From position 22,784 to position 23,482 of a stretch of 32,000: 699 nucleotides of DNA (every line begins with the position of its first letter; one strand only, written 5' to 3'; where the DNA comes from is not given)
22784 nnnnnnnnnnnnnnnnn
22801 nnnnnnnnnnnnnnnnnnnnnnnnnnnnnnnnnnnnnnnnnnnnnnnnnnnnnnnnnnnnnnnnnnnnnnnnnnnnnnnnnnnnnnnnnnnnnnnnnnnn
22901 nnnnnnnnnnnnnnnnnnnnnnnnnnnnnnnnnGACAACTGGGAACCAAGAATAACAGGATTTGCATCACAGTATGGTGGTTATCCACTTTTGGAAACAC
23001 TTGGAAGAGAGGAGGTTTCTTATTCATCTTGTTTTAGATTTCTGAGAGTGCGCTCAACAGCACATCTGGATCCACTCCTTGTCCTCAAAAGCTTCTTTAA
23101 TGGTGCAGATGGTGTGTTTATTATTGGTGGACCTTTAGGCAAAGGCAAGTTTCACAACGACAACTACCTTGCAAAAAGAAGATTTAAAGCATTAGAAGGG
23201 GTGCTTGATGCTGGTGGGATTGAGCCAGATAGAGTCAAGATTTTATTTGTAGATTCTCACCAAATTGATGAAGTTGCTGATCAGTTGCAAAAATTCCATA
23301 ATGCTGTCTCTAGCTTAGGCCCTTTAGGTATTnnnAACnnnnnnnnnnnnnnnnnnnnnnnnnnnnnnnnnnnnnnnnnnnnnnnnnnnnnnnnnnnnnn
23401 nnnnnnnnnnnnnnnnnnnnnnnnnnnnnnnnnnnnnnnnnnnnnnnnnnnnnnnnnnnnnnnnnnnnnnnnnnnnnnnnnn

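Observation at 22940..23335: MvhD/FlpD-like C-terminal domain with every 2Fe-2S ligand position substituted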

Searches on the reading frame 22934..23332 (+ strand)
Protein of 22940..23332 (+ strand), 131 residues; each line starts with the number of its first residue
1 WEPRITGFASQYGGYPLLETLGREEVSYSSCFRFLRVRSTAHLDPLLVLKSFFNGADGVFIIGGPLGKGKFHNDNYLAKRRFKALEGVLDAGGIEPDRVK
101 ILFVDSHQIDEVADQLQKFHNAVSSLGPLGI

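Call 3: search_protein_families(library=pfam, proteins=[window:22940-23332:+], max_evalue=0.1)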
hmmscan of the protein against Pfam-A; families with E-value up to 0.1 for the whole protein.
window:22940-23332:+ (131 aa): 1 family
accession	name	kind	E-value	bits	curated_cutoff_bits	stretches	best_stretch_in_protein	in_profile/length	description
PF02662.21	FlpD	-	3.2e-24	85.7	22.3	1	5-127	1-123/123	Methyl-viologen-reducing hydrogenase, delta subunit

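Call 6: search_solved_structures(query=window:22940-23332:+, max_evalue=10, show_alignments=5)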
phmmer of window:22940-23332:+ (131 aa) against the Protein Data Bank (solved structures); distinct sequences matched with E-value up to 10: 10.
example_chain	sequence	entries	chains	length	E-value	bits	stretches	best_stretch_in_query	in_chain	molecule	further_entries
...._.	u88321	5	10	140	4e-19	72.1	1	1-129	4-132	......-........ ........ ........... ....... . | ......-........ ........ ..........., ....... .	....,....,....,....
8rvu_F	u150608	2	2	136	1.1e-17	67.5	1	1-129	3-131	Methyl viologen-reducing hydrogenase, subunit D-related protein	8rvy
8rvv_F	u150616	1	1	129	1.4e-17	67.1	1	1-129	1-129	Methyl viologen-reducing hydrogenase, subunit D-related protein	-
7bkb_F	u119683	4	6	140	1.5e-12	50.8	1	1-129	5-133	F420-non-reducing hydrogenase subunit D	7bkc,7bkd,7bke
9sfi_K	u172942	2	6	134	3e-12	49.9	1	2-129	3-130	F420-non-reducing hydrogenase subunit delta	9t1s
9sw2_D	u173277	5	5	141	1.7e-10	44.2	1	5-129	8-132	F420-non-reducing hydrogenase iron-sulfur subunit D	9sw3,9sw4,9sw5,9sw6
8pmq_E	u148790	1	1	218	1.3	12.2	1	94-128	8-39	Ubiquitin-conjugating enzyme E2-24 kDa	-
3daj_A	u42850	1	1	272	1.6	11.9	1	60-82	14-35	serine/threonine kinase 6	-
3d14_A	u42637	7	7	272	1.6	11.9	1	60-82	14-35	serine/threonine kinase 6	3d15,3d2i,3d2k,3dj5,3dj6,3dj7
2wqe_A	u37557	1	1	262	1.9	11.7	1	60-82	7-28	SERINE/THREONINE-PROTEIN KINASE 6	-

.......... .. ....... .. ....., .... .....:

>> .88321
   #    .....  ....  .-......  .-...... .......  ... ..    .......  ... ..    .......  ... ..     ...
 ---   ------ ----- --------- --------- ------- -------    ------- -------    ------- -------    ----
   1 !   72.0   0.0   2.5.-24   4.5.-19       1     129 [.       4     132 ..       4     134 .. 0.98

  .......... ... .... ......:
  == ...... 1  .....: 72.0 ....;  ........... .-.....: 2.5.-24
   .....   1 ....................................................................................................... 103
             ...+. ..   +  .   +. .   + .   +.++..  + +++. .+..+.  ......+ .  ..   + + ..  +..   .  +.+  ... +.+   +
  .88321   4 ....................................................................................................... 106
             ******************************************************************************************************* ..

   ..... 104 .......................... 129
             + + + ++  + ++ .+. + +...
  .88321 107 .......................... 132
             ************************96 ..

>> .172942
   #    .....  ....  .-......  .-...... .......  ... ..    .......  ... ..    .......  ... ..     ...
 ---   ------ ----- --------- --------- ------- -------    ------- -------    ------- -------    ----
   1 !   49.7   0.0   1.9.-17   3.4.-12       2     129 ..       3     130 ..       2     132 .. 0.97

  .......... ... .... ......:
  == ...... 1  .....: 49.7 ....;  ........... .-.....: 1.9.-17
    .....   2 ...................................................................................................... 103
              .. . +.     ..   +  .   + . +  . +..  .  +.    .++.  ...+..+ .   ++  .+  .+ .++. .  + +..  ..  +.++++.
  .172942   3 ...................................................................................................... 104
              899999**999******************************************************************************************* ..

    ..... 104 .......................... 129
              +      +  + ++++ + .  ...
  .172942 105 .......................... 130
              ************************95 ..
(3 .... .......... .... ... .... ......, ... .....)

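Call 30: find_homologous_proteins(query=window:22940-23332:+, max_evalue=0.00001)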
Query window:22940-23332:+ (131 aa): 4 proteins with E <= 0.00001 among 15 candidates.
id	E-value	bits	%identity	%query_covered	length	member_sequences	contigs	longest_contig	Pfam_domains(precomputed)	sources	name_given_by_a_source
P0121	1.5e-50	189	64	100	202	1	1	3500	PF02662.22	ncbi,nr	ncbi:hydrogenase iron-sulfur subunit, partial [bacterium]|nr:hydrogenase iron-sulfur subunit [bacter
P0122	6.0e-39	151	97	56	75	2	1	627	PF02662.22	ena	-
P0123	3.2e-11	61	33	100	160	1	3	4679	PF02662.22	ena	-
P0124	4.6e-6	45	29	99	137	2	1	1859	PF02662.22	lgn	-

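Call 65: find_homologous_proteins(query=A4, max_evalue=0.001)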
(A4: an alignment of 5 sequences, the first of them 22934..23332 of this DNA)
Query A4 (5 sequences) (133 aa, profile of the alignment): 297 proteins with E <= 0.001 among 7043 candidates; the best 120 are listed.
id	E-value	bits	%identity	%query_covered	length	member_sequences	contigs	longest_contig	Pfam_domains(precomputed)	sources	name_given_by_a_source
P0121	1.2e-58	215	64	99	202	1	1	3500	PF02662.22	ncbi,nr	ncbi:hydrogenase iron-sulfur subunit, partial [bacterium]|nr:hydrogenase iron-sulfur subunit [bacter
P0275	1.4e-44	169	31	94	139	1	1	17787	PF02662.22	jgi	jgi:coenzyme F420-reducing hydrogenase delta subunit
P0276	2.0e-43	165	31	93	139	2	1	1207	PF02662.22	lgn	-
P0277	5.6e-42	161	35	94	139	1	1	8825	PF02662.22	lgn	-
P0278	1.6e-31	127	34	49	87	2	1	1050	PF02662.22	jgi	jgi:coenzyme F420-reducing hydrogenase delta subunit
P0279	3.3e-29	119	31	95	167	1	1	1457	PF02662.22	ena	-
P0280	1.5e-28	117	31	95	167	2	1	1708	PF02662.22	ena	-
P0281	2.4e-28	116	29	98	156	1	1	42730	PF02662.22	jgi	jgi:F420-non-reducing hydrogenase iron-sulfur subunit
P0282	4.1e-28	116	33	97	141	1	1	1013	PF02662.22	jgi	-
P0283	5.9e-28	115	31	97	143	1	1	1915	PF02662.22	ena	-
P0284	7.3e-28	115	30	96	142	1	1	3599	PF02662.22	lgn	-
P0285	7.4e-28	115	31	98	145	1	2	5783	PF02662.22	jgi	-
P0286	8.4e-28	115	31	98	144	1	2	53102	PF02662.22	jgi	-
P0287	1.3e-27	114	32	97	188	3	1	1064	PF02662.22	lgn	-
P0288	2.2e-27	113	30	98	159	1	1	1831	PF02662.22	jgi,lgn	-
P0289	2.8e-27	113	31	97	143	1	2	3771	PF02662.22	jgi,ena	jgi:F420-non-reducing hydrogenase iron-sulfur subunit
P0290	3.2e-27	113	30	98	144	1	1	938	PF02662.22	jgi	jgi:F420-non-reducing hydrogenase iron-sulfur subunit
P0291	3.4e-27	113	32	98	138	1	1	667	PF02662.22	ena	-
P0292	3.4e-27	113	29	97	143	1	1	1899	PF02662.22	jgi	-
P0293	4.5e-27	112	29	97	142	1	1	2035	PF02662.22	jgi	jgi:F420-non-reducing hydrogenase iron-sulfur subunit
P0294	6.8e-27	112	32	94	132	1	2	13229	PF02662.22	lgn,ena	-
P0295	1.0e-26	111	34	86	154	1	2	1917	PF02662.22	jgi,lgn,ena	-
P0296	1.2e-26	111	31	98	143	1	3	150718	PF02662.22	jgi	-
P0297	1.2e-26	111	32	98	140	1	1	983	PF02662.22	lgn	-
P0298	1.5e-26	111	29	97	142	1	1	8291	PF02662.22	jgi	-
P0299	1.6e-26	111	26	98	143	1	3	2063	PF02662.22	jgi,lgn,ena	-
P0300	1.6e-26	111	33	98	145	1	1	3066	PF02662.22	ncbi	-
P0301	3.0e-26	110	30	98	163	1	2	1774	PF02662.22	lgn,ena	-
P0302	3.6e-26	109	26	98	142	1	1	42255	PF02662.22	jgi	-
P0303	4.1e-26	109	29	97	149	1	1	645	PF02662.22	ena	-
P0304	6.6e-26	109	28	95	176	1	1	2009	PF02662.22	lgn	-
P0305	7.0e-26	109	26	98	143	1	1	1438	PF02662.22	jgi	-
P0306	7.4e-26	108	31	98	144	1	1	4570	PF02662.22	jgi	jgi:F420-non-reducing hydrogenase iron-sulfur subunit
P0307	7.6e-26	108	25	97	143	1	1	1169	PF02662.22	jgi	jgi:F420-non-reducing hydrogenase iron-sulfur subunit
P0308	9.1e-26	108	30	95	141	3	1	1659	PF02662.22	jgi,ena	-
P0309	1.0e-25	108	26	98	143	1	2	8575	PF02662.22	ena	-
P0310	1.1e-25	108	31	98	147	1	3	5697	PF02662.22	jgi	jgi:coenzyme F420-reducing hydrogenase delta subunit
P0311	1.2e-25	108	29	95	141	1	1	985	PF02662.22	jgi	-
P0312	1.2e-25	108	29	95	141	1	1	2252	PF02662.22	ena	-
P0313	1.3e-25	108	26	94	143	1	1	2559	PF02662.22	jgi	jgi:F420-non-reducing hydrogenase iron-sulfur subunit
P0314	1.4e-25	107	25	98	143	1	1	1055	PF02662.22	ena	-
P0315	1.5e-25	107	31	95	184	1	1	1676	PF02662.22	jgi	-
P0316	1.6e-25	107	31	97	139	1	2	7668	PF02662.22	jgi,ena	-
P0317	1.6e-25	107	31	98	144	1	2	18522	PF02662.22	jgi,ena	-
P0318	1.8e-25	107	31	98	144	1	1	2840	PF02662.22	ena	-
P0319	1.9e-25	107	32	95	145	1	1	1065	PF02662.22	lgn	-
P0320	3.0e-25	106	26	94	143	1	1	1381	PF02662.22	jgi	jgi:F420-non-reducing hydrogenase iron-sulfur subunit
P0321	3.1e-25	106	29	98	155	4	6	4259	PF02662.22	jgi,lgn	-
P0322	3.5e-25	106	26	97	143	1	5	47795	PF02662.22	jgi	jgi:F420-non-reducing hydrogenase iron-sulfur subunit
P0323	4.4e-25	106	30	96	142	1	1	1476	PF02662.22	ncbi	-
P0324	5.6e-25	106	33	95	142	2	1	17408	PF02662.22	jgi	-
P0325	5.7e-25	106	30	96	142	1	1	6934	PF02662.22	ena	-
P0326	5.7e-25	106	28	98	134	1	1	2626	PF02662.22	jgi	jgi:F420-non-reducing hydrogenase iron-sulfur subunit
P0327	5.9e-25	105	30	98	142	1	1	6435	PF02662.22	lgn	-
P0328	6.1e-25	105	30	96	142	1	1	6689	PF02662.22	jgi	-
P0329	7.4e-25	105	29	97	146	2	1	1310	PF02662.22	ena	-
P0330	8.1e-25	105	28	97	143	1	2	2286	PF02662.22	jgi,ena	-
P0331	8.8e-25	105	27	97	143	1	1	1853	PF02662.22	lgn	-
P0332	8.9e-25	105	28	95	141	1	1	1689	PF02662.22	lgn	-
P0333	9.3e-25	105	28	97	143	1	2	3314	PF02662.22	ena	-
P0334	1.1e-24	105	28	97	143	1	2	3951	PF02662.22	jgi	-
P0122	1.5e-24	104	97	55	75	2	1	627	PF02662.22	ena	-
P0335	2.1e-24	104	32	98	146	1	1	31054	PF02662.22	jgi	-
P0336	4.2e-24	103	24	94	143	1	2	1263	PF02662.22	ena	-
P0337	6.0e-24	102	30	98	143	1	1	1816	PF02662.22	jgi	jgi:F420-non-reducing hydrogenase iron-sulfur subunit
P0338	6.6e-24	102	29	98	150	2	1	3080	PF02662.22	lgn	-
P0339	7.7e-24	102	29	98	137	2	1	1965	PF02662.22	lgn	-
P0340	9.0e-24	102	24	94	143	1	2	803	PF02662.22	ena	-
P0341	2.2e-23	100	31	83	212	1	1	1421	PF02662.22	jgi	jgi:heterodisulfide reductase subunit A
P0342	2.4e-23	100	30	99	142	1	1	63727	PF02662.22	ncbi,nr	ncbi:MAG: hydrogenase iron-sulfur subunit [Candidatus Marinimicrobia bacterium]|nr:hydrogenase iron-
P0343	3.6e-23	100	30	96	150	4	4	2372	PF02662.22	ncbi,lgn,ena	-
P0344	3.6e-23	100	27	100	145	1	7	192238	PF02662.22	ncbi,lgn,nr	ncbi:MAG: hydrogenase iron-sulfur subunit [Bacteroidales bacterium]|nr:hydrogenase iron-sulfur subun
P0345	3.9e-23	100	27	100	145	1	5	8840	PF02662.22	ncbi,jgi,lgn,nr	ncbi:MAG: hydrogenase iron-sulfur subunit [Bacteroidales bacterium]|jgi:F420-non-reducing hydrogenas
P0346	5.1e-23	99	27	97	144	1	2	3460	PF02662.22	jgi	jgi:F420-non-reducing hydrogenase iron-sulfur subunit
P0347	5.4e-23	99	27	97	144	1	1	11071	PF02662.22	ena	-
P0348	6.0e-23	99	27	97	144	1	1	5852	PF02662.22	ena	-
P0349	6.2e-23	99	27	97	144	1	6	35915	PF02662.22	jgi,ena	-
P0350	6.8e-23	99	27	96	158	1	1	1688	PF02662.22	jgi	jgi:F420-non-reducing hydrogenase iron-sulfur subunit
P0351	9.6e-23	98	27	96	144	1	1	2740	PF02662.22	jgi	-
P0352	1.0e-22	98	30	94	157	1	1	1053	PF02662.22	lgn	-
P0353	2.0e-22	97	28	98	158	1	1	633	PF02662.22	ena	-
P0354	2.6e-22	97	28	94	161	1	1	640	PF02662.22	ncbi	-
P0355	2.7e-22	97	27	96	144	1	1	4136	PF02662.22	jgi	-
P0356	2.9e-22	97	33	97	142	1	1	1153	PF02662.22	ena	-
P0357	5.5e-22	96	28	98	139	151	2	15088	PF02662.22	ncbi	-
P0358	1.3e-21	95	27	98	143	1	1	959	PF02662.22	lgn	-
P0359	1.9e-21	94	37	78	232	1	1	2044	PF02662.22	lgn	-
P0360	4.8e-21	93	29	95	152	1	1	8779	PF02662.22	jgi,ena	-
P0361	3.2e-20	90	22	98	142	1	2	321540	PF02662.22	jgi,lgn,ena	-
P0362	6.1e-20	89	28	99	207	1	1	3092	PF02662.22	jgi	jgi:coenzyme F420-reducing hydrogenase delta subunit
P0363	1.0e-19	89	22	98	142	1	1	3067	PF02662.22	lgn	-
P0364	1.5e-19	88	27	98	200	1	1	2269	PF02662.22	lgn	-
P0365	2.8e-19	87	28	98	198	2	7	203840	PF02662.22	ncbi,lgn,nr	ncbi:MAG: hydrogenase iron-sulfur subunit [Desulfobulbaceae bacterium]|nr:hydrogenase iron-sulfur su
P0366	3.3e-19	87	22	98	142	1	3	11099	PF02662.22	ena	-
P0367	4.1e-19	87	28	77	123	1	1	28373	PF02662.22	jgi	jgi:F420-non-reducing hydrogenase iron-sulfur subunit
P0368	9.6e-19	85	27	98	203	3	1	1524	PF02662.22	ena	-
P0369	9.3e-17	79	27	82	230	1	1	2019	PF21476.5,PF01022.27,PF02662.22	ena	-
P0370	1.7e-16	78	35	82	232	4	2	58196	PF01022.27,PF02662.22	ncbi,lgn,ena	-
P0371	2.8e-16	77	25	98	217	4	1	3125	PF14697.12,PF12797.13,PF02662.22,PF12837.13,PF00037.33,PF12838.13,PF13237.12,PF12800.13,PF13187.12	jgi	jgi:F420-non-reducing hydrogenase iron-sulfur subunit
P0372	1.0e-15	76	31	78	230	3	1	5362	PF01022.27,PF02662.22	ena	-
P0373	1.4e-15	75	26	97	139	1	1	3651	PF02662.22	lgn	-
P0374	1.7e-15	75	26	82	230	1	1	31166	PF01022.27,PF02662.22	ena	-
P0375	2.2e-15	74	26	82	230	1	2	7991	PF01022.27,PF02662.22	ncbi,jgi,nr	ncbi:MAG: hydrogenase iron-sulfur subunit [Deltaproteobacteria bacterium]|nr:hydrogenase iron-sulfur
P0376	7.5e-15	73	25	82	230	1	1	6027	PF21476.5,PF01022.27,PF02662.22,PF12802.14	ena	-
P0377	1.1e-14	72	31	73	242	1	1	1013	PF02662.22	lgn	-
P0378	3.1e-14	71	27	82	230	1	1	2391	PF02662.22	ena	-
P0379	3.1e-14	71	27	82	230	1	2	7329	PF02662.22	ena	-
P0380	3.2e-14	71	27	82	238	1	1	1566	PF02662.22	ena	-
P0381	3.6e-14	71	36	72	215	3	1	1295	PF01022.27,PF02662.22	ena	-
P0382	5.9e-14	70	33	77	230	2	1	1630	PF01022.27,PF02662.22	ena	-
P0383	6.4e-14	70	27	82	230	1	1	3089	PF02662.22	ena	-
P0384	1.6e-13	68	25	82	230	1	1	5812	PF21476.5,PF01022.27,PF02662.22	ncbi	-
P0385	1.6e-13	68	25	82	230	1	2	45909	PF21476.5,PF01022.27,PF02662.22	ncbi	-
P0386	2.0e-13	68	23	98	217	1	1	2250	PF14697.12,PF12797.13,PF02662.22,PF12837.13,PF00037.33,PF12838.13,PF13237.12,PF13187.12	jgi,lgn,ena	-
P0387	2.4e-13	68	26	82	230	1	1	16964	PF02662.22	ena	-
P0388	3.1e-13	68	30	82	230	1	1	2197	PF12840.14,PF01022.27,PF02662.22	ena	-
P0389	3.4e-13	67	29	78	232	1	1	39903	PF01022.27,PF02662.22,PF12802.14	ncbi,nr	ncbi:MAG: hydrogenase iron-sulfur subunit [Proteobacteria bacterium]|nr:hydrogenase iron-sulfur subu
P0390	4.7e-13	67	32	74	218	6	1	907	PF12840.14,PF21476.5,PF01022.27,PF02662.22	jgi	-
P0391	4.9e-13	67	30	83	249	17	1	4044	PF13412.13,PF02662.22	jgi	-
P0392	5.0e-13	67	30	78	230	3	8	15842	PF21476.5,PF01022.27,PF02662.22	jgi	-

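Call 82: predict_structure(alignment_id=A5)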
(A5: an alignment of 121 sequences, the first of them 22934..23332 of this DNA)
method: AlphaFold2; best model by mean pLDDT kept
length: 133 residues; sequences in the alignment: 121
mean_pLDDT: 92.5   pTM: 0.88
mean pLDDT of the five models: 92.5, 91.8, 91.7, 91.6, 91.0
residues with pLDDT >= 90: 107; 70-90: 24; 50-70: 2; < 50: 0
segments of 3 or more residues with pLDDT < 50: none
pLDDT, mean of each block of 10 residues (from residue 1): 90 94 85 91 93 96 93 83 95 96 95 95 97 90
secondary structure, 60 per line:
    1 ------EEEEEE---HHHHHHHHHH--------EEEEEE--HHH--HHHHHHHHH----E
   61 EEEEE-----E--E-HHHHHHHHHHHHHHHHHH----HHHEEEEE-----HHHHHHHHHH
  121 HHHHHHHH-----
elements in order: E7-12 H16-25 E34-39 H47-55 E60-65 H76-93 E101-105 H111-128

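Call 84: fold_search(model_id=the predicted structure, library=pdb)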
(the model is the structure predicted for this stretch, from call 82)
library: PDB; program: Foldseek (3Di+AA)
matches with E <= 10: 1245; with E <= 0.001: 25
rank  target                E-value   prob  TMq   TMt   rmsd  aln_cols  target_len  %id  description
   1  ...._D                8.9e-15  1.00  0.93  0.90   1.0       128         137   33  Heterodisulfide reductase / [NiFe]-hydrogenase complex from Methanothermococcus thermolithotrophicus soaked with heter (released 2017-08-30)
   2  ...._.                1.6e-14  1.00  0.93  0.89   1.0       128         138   33  Heterodisulfide reductase / [NiFe]-hydrogenase complex from Methanothermococcus thermolithotrophicus at 2.3 A resoluti (released 2017-08-30)
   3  8rvu_F                7.8e-14  1.00  0.93  0.96   1.1       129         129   31  CryoEM structure of the Elp-Hdr complex of Methanothermobacter marburgensis state 2 (composite structure) (released 2025-05-14)
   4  7bkb_F                2.1e-12  1.00  0.91  0.89   1.2       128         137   27  Formate dehydrogenase - heterodisulfide reductase - formylmethanofuran dehydrogenase complex from Methanospirillum hun (released 2021-09-29)
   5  1kz6_A                1.0e-04  1.00  0.57  0.52   5.8       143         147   17  Mutant enzyme W63Y/L119F Lumazine Synthase from S.pombe (released 2002-07-24)
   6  1kz9_E                1.0e-04  1.00  0.57  0.51   5.9       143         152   17  Mutant Enzyme L119F Lumazine Synthase from S.pombe (released 2002-07-24)
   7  1kz4_A                1.1e-04  1.00  0.58  0.53   5.7       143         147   19  Mutant enzyme W63Y Lumazine Synthase from S.pombe (released 2002-07-24)
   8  1kz9_A                1.5e-04  1.00  0.58  0.54   5.7       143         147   19  Mutant Enzyme L119F Lumazine Synthase from S.pombe (released 2002-07-24)
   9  1kz1_A                1.6e-04  1.00  0.57  0.52   6.0       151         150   17  Mutant enzyme W27G Lumazine Synthase from S.pombe (released 2002-07-24)
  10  1kz9_C                1.7e-04  1.00  0.56  0.51   6.2       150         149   16  Mutant Enzyme L119F Lumazine Synthase from S.pombe (released 2002-07-24)
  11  1kz4_E                1.8e-04  1.00  0.57  0.52   6.0       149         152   17  Mutant enzyme W63Y Lumazine Synthase from S.pombe (released 2002-07-24)
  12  1kz4_C                1.8e-04  1.00  0.57  0.52   6.1       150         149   17  Mutant enzyme W63Y Lumazine Synthase from S.pombe (released 2002-07-24)
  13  1kyv_C                2.2e-04  1.00  0.57  0.52   6.1       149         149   17  Lumazine Synthase from S.pombe bound to riboflavin (released 2002-07-24)
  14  1kz6_C                2.2e-04  1.00  0.57  0.53   6.0       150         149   17  Mutant enzyme W63Y/L119F Lumazine Synthase from S.pombe (released 2002-07-24)
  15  1kz6_E                2.5e-04  1.00  0.57  0.51   6.2       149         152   16  Mutant enzyme W63Y/L119F Lumazine Synthase from S.pombe (released 2002-07-24)
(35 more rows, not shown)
